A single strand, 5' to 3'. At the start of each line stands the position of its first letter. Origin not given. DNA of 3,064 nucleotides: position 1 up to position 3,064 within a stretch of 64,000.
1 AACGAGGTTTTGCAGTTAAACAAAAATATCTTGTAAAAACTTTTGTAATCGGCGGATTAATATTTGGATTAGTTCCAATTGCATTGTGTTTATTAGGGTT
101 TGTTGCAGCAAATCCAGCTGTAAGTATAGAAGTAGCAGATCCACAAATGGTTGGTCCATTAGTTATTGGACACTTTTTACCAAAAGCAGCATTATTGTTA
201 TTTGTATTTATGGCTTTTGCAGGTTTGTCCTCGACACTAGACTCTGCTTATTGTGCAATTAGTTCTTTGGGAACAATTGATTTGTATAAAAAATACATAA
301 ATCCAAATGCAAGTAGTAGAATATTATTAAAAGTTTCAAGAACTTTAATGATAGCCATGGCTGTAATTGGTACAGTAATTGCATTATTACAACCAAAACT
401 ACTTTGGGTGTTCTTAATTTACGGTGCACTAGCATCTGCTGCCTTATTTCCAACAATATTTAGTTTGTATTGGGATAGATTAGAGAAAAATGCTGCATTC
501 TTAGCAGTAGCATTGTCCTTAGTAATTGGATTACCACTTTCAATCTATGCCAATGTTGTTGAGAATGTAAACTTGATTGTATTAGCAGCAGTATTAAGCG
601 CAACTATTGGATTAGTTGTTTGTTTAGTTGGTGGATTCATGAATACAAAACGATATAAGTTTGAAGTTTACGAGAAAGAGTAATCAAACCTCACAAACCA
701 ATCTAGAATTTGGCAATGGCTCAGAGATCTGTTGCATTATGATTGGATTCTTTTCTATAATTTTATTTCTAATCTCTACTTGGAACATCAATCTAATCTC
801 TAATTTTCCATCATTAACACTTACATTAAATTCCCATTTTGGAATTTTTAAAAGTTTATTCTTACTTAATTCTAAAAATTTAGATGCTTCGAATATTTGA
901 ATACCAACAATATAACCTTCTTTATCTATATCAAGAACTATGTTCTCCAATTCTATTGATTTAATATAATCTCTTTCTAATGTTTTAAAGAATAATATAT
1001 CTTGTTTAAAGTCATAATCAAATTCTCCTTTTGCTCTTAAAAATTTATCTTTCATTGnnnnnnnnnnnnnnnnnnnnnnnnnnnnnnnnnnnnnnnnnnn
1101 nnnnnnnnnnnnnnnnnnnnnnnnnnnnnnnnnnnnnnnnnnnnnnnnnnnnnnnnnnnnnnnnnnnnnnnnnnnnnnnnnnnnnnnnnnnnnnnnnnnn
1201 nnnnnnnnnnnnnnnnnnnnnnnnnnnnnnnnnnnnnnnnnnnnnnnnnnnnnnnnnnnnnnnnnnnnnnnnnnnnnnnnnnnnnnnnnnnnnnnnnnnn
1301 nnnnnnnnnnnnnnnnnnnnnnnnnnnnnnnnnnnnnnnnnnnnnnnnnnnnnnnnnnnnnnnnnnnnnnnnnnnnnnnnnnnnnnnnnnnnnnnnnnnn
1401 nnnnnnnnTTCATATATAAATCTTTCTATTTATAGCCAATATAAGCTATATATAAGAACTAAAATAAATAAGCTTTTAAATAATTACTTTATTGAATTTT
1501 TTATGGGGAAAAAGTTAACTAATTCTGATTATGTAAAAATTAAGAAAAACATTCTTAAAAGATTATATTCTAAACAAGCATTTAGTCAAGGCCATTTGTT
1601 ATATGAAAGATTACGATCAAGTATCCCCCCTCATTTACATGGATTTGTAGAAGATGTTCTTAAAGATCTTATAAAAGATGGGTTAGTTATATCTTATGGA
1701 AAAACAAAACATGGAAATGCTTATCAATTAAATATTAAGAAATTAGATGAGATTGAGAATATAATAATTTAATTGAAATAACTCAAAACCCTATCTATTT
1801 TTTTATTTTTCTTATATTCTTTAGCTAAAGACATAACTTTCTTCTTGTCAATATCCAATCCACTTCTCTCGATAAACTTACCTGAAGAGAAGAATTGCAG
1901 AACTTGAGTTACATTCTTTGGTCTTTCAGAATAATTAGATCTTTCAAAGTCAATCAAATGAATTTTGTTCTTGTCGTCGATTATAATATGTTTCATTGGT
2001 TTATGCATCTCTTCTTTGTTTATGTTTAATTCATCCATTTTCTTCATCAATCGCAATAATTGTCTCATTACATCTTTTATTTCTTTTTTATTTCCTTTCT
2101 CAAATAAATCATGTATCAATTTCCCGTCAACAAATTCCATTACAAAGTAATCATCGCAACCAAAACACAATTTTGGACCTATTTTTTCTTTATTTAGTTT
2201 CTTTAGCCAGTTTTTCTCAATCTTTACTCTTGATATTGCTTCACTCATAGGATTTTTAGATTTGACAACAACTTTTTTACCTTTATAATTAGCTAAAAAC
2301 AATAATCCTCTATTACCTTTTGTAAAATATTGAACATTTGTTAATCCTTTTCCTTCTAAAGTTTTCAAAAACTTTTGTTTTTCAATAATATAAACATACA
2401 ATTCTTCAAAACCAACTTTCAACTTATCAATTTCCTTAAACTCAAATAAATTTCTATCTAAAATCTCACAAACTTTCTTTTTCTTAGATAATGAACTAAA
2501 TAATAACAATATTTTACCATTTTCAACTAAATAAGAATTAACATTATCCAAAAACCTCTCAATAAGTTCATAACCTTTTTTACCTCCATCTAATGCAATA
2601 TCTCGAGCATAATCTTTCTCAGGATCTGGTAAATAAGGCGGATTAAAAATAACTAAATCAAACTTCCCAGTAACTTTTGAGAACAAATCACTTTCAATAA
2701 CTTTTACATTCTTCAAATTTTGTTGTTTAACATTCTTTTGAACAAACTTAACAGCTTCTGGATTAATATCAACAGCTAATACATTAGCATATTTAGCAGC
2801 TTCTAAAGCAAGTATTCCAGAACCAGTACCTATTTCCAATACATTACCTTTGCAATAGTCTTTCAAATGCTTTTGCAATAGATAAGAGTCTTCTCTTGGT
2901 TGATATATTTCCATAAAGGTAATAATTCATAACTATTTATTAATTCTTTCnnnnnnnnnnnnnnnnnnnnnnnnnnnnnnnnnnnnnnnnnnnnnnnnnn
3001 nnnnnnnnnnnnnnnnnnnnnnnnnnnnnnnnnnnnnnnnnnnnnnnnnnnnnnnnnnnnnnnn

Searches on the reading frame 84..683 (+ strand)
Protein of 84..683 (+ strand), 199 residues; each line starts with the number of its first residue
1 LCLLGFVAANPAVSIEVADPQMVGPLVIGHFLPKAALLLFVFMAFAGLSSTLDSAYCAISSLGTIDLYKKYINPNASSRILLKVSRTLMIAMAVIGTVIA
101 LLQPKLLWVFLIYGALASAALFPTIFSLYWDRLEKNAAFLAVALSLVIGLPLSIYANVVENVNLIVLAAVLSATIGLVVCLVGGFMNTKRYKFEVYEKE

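Call 88: search_protein_families(library=pfam, proteins=[window:84-683:+], max_evalue=0.001)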
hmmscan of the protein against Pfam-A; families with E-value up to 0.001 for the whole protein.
window:84-683:+ (199 aa): 1 family
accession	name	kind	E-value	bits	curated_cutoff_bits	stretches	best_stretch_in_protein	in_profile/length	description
PF00474.23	SSF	-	2.4e-12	46.9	22.8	1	7-142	263-403/406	Sodium:solute symporter family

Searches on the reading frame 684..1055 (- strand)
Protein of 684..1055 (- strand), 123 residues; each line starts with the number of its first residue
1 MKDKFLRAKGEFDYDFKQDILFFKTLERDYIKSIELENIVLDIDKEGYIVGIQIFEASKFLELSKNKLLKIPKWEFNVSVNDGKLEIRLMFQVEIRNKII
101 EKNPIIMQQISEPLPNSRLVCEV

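Call 88: search_protein_families(library=pfam, proteins=[window:684-1055:-], max_evalue=0.001)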
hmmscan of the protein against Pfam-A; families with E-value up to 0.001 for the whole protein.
window:684-1055:- (123 aa): 1 family
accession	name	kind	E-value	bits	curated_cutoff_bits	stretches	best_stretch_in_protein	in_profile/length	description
PF10049.14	DUF2283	-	2.3e-10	40.9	23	1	12-58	2-49/49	Protein of unknown function (DUF2283)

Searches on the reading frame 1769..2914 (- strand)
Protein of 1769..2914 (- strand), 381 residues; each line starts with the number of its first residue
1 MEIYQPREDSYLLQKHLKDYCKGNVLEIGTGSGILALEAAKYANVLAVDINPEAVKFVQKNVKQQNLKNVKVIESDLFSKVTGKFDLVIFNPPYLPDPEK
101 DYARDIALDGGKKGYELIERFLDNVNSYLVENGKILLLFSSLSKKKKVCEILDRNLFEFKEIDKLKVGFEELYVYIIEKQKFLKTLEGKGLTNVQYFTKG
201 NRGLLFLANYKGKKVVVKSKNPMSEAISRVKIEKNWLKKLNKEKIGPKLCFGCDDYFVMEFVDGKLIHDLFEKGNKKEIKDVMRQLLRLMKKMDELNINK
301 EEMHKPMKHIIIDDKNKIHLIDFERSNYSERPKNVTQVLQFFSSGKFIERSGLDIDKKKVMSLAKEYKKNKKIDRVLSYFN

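Call 88: search_protein_families(library=pfam, proteins=[window:1769-2914:-], max_evalue=0.001)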
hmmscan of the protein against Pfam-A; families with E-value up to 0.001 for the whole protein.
window:1769-2914:- (381 aa): 17 families
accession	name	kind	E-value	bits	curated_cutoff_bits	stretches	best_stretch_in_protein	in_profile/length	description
PF05175.20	MTS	-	4.5e-19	69.2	23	1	10-148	20-149/170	Methyltransferase small domain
PF13847.12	Methyltransf_31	-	2.3e-12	47.2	27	1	24-105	6-82/145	Methyltransferase domain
PF13649.12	Methyltransf_25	-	8.2e-11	42.9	27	1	25-99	1-81/97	Methyltransferase domain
PF06325.19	PrmA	-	4.4e-10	40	22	1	21-91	163-233/296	Ribosomal protein L11 methyltransferase (PrmA)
PF03602.21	Cons_hypoth95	-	1.4e-08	35.1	24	1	22-95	42-124/182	Conserved hypothetical protein 95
PF08241.18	Methyltransf_11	-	2.7e-07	31.6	21.2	1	26-90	1-66/95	Methyltransferase domain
PF02475.24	TRM5-TYW2_MTfase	-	4.6e-07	30.4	28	1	25-95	40-115/164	TRM5/TYW2 methyltransferase domain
PF08242.18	Methyltransf_12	-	1.3e-06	29.5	30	1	26-90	1-71/98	Methyltransferase domain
PF02390.23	Methyltransf_4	-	9.7e-06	25.6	24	1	25-80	5-63/173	Putative methyltransferase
PF13489.12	Methyltransf_23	-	2.2e-05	24.7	27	1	22-91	23-88/164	Methyltransferase domain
PF10294.15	Methyltransf_16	-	0.00015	22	21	1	11-72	31-100/174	Lysine methyltransferase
PF00398.26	RrnaAD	-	0.00017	21.3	24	1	23-84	32-92/263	Ribosomal RNA adenine dimethylase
PF06962.18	rRNA_methylase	-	0.00024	21.5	22.7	1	45-101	1-61/137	Putative rRNA methylase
PF01135.25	PCMT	-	0.00033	20.9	20.3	1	24-76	76-132/210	Protein-L-isoaspartate(D-aspartate) O-methyltransferase (PCMT)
PF02005.22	TRM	-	0.0005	19.8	27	0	24-88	52-124/376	N2,N2-dimethylguanosine tRNA methyltransferase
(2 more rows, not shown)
